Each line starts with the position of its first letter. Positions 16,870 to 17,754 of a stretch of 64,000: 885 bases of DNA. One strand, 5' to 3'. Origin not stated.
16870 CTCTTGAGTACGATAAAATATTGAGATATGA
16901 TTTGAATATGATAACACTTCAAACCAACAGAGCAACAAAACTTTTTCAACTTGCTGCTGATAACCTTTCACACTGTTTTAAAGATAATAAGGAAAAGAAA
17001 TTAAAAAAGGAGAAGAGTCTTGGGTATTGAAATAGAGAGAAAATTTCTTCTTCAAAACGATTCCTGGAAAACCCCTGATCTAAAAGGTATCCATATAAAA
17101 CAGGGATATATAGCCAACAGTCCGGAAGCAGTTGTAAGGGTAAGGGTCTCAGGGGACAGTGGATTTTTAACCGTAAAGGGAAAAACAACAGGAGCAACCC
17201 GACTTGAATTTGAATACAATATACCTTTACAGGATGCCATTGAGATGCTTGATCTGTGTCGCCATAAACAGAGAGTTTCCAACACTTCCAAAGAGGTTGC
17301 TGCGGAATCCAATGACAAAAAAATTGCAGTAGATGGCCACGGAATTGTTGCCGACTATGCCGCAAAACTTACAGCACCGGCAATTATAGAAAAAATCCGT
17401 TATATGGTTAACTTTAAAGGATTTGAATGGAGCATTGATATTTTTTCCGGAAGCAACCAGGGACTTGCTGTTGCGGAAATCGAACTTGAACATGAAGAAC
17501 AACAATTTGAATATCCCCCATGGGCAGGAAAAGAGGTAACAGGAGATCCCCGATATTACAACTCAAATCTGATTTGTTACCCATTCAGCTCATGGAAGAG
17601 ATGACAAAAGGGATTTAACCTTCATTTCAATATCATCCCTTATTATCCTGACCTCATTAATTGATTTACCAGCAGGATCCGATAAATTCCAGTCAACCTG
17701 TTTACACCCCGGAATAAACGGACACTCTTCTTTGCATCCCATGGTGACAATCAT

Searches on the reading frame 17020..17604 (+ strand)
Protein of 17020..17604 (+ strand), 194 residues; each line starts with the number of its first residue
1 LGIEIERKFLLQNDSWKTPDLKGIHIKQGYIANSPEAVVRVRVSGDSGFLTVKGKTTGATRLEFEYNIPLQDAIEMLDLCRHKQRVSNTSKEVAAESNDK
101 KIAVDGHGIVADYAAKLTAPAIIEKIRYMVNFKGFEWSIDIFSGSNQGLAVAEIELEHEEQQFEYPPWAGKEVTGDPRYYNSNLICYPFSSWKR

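Call 26: search_protein_families(library=pfam, proteins=[window:17020-17604:+], max_evalue=0.01)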
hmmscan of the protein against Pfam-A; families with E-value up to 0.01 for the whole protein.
window:17020-17604:+ (194 aa): 1 family
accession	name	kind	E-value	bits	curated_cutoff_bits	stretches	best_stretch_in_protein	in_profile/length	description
PF01928.26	CYTH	-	2.4e-12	47.5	23.2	1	3-180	2-179/179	CYTH domain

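Call 29: search_solved_structures(query=window:17020-17604:+, max_evalue=0.01)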
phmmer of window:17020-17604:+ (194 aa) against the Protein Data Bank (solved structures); distinct sequences matched with E-value up to 0.01: 2.
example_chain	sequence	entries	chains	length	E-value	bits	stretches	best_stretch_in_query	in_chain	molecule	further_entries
3typ_A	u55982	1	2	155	5.5e-13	52.3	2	122-184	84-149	Uncharacterized protein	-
2fbl_A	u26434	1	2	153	7.9e-13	51.8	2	122-184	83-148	hypothetical protein NE1496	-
